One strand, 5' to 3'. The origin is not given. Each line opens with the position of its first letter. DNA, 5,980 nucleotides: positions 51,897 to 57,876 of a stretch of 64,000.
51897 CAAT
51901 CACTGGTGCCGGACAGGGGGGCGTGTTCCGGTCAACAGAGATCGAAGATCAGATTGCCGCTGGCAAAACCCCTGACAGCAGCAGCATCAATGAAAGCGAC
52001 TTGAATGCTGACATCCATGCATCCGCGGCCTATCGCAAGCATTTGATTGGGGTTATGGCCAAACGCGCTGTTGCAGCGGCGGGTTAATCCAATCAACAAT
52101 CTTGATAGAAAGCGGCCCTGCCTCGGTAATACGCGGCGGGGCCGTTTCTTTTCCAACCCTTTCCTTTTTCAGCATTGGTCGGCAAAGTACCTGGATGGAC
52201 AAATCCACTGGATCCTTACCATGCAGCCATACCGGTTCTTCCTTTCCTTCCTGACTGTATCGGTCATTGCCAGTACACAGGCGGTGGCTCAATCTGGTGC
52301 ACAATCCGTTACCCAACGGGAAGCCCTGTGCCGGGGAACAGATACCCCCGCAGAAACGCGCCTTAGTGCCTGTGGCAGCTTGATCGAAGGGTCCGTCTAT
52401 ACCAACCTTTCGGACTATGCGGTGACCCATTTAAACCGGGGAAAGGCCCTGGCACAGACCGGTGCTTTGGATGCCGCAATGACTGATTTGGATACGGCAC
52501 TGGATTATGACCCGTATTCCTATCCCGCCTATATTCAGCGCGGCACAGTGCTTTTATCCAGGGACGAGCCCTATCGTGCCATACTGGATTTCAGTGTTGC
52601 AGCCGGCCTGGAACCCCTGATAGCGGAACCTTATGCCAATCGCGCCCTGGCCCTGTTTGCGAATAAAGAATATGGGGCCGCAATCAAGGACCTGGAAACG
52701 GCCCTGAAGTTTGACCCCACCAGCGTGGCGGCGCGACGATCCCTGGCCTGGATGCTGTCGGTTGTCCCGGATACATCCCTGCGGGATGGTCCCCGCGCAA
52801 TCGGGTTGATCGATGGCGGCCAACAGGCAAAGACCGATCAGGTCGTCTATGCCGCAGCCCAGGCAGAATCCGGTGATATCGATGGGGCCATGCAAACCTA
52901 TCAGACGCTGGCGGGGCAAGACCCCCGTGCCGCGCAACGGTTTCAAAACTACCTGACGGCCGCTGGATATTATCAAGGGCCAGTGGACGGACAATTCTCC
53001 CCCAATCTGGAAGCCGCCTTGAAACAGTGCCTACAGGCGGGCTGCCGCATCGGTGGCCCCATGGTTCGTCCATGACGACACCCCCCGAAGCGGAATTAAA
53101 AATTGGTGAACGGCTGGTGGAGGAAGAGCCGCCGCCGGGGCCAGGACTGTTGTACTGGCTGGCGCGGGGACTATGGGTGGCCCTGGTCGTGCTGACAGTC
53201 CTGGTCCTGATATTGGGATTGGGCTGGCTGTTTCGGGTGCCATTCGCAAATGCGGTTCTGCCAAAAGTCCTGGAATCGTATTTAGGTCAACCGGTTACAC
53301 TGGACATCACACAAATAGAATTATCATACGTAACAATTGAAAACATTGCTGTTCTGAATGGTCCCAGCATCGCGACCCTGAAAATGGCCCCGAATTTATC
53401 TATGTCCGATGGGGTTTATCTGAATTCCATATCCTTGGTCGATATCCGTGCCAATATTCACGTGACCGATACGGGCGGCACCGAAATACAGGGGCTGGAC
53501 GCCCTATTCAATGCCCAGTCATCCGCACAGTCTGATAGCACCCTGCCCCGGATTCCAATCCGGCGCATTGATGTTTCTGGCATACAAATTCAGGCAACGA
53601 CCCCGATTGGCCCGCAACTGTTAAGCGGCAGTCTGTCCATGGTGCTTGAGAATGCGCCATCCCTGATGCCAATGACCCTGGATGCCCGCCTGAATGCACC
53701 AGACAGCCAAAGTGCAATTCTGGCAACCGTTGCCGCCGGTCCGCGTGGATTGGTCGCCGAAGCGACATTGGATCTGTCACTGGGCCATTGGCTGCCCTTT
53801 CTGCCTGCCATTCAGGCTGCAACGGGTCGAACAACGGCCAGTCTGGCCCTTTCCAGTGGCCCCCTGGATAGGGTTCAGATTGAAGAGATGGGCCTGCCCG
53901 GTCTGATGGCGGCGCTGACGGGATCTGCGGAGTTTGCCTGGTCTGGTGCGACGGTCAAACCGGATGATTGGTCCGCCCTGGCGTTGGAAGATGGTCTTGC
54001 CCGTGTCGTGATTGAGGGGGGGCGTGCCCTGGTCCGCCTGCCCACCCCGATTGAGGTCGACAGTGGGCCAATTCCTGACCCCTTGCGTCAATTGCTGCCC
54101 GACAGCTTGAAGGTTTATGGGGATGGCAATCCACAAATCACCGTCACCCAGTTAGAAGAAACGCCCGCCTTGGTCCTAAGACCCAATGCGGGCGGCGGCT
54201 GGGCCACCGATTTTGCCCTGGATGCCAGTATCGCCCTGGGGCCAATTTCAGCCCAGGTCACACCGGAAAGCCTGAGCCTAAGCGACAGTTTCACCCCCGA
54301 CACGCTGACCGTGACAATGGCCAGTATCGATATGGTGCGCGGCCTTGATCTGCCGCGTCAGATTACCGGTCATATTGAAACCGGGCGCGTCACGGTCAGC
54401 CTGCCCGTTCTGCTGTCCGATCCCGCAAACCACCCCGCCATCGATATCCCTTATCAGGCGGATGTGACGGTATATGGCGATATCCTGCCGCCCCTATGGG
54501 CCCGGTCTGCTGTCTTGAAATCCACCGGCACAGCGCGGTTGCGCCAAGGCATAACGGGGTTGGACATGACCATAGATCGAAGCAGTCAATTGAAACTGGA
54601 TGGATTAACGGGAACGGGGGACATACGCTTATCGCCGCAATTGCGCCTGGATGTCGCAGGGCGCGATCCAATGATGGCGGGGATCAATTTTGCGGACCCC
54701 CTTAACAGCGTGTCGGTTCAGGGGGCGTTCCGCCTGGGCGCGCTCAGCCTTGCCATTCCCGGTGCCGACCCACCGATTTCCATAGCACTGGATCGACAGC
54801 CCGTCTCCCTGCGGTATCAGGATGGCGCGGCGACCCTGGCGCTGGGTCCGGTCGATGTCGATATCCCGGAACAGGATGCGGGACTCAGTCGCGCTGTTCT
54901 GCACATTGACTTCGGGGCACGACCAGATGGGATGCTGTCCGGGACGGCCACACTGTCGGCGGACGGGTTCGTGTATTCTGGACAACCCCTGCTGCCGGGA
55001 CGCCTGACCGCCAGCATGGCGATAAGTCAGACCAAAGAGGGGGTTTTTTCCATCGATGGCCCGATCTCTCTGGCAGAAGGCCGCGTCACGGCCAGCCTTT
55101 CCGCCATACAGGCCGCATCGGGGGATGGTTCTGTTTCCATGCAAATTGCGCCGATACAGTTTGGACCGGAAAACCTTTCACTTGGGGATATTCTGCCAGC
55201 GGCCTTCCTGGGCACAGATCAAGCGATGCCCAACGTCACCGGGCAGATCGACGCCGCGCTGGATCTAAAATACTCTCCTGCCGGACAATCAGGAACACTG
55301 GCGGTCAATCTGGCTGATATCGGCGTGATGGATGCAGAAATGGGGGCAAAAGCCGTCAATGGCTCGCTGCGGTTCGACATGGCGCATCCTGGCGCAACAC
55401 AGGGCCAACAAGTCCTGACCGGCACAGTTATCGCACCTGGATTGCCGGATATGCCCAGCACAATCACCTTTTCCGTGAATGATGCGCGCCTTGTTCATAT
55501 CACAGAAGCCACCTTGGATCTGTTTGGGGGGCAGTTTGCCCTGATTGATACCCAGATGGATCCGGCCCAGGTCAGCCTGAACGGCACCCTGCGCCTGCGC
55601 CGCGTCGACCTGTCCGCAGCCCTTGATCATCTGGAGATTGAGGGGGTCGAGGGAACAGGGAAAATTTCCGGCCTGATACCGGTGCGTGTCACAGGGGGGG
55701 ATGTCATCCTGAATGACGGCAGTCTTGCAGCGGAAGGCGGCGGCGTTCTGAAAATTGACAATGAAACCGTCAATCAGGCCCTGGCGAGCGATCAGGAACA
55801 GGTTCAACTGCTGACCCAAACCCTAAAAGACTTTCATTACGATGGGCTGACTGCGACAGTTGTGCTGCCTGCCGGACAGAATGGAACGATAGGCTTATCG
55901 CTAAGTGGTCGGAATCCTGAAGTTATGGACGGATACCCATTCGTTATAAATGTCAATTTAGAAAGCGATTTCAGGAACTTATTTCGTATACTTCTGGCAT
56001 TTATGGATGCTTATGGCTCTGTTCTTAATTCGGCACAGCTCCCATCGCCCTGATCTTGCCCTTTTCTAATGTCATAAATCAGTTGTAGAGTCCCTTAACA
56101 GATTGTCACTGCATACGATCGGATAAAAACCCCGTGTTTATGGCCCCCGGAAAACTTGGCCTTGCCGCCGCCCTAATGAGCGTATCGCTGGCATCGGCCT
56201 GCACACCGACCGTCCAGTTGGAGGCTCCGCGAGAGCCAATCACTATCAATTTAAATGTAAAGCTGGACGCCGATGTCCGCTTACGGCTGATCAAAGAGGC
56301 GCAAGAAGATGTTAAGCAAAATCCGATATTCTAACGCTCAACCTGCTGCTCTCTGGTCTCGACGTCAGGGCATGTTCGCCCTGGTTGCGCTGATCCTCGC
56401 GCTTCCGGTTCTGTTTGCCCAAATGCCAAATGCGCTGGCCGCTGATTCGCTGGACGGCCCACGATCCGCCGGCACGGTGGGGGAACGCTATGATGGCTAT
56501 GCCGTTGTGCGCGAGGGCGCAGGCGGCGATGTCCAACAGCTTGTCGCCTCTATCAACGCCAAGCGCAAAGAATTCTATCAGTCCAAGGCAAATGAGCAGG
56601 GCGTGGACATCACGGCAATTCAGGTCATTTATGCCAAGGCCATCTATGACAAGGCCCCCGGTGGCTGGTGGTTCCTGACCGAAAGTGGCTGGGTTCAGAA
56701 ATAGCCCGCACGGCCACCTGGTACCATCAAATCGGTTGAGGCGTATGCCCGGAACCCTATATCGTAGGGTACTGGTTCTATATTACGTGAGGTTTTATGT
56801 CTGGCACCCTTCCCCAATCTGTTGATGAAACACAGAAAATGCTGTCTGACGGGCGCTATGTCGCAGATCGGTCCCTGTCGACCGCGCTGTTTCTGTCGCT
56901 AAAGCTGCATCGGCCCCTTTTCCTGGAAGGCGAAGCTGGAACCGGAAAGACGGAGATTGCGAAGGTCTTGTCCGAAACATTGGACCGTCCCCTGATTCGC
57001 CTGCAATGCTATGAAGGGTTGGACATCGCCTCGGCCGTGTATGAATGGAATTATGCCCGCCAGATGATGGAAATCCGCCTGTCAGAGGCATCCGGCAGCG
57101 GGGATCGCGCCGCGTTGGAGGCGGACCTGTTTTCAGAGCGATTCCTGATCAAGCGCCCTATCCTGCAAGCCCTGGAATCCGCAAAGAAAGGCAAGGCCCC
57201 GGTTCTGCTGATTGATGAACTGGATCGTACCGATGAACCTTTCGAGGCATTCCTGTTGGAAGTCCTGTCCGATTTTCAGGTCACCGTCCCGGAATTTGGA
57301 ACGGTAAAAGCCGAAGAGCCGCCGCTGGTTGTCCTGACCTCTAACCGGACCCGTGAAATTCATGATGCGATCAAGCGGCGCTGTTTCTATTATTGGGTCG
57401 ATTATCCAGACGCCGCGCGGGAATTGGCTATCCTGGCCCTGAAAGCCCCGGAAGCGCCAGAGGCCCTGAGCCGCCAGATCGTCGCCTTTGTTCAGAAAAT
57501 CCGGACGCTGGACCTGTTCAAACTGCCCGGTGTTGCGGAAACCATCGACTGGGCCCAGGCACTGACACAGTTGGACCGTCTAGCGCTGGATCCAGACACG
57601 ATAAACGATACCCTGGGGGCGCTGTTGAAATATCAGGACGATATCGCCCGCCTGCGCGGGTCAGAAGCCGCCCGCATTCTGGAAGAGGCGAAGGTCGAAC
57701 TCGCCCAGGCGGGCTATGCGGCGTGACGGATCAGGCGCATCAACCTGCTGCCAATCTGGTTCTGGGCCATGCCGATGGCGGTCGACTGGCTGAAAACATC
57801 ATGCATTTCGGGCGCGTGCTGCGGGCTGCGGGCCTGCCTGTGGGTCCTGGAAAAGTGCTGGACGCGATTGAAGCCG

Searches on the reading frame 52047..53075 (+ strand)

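Call 82: search_protein_families(library=pfam, proteins=[window:52047-53075:+], max_evalue=0.001)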
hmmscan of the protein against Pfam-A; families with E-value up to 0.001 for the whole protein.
window:52047-53075:+ (342 aa): 11 families
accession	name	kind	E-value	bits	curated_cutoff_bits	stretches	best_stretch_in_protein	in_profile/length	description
PF00515.34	TPR_1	-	1.1e-13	50.8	27.8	1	193-225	1-33/34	Tetratricopeptide repeat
PF07719.23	TPR_2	-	8.1e-12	44.7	27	1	193-225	1-33/34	Tetratricopeptide repeat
PF13414.12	TPR_11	-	1.1e-09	38.3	26.8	1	202-233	3-34/42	TPR repeat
PF13181.12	TPR_8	-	1.7e-08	34.4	25.7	0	193-225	1-33/34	Tetratricopeptide repeat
PF14559.12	TPR_19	-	7.6e-08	33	25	0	203-234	1-32/68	Tetratricopeptide repeat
PF13428.12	TPR_14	-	3.3e-07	30.8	23.5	0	196-234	4-42/44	Tetratricopeptide repeat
PF13431.12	TPR_17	-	1.3e-06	28.6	24.4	0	149-178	3-32/34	Tetratricopeptide repeat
PF01471.23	PG_binding_1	-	1.5e-06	28.7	23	1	298-327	7-36/57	Putative peptidoglycan binding domain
PF13371.12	TPR_9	-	2.6e-06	27.8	35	0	188-231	24-67/73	Tetratricopeptide repeat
PF13429.12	TPR_15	-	4.3e-05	23.5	26.2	0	209-293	162-245/280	Tetratricopeptide repeat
PF13432.12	TPR_16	-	0.00022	22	32.7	0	193-226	31-64/65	Tetratricopeptide repeat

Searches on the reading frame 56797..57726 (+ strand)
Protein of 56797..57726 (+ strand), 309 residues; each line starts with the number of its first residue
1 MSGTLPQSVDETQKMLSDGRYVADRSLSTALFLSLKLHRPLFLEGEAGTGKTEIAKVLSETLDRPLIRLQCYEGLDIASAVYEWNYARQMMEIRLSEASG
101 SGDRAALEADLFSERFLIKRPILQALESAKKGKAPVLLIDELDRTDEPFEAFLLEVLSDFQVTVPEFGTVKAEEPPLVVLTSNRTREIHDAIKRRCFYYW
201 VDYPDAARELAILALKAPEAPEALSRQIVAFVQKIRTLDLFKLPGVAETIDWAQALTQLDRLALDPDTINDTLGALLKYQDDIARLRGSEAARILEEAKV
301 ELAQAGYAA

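Call 82: search_protein_families(library=pfam, proteins=[window:56797-57726:+], max_evalue=0.001)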
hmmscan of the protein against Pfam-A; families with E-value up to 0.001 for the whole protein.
window:56797-57726:+ (309 aa): 7 families
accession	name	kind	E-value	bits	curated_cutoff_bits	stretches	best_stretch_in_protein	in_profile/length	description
PF07728.20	AAA_5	-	8.2e-10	39.3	22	1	40-196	1-139/139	AAA domain (dynein-related subfamily)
PF00004.35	AAA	-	1.8e-09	38.6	21.2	1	42-196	2-123/131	ATPase family associated with various cellular activities (AAA)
PF07726.17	AAA_3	-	2.5e-06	27.9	27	0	135-184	64-112/131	ATPase family associated with various cellular activities (AAA)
PF13191.12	AAA_16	-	3.2e-06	28.2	32.6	1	38-157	22-156/167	AAA ATPase domain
PF13401.12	AAA_22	-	5.8e-06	27.1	27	1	40-155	7-106/130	AAA domain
PF12774.13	AAA_6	-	0.0003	20.4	25.2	1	31-79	25-73/327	Hydrolytic ATP binding site of dynein motor region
PF14532.12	Sigma54_activ_2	-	0.00063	20.4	25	0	36-61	19-44/138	Sigma-54 interaction domain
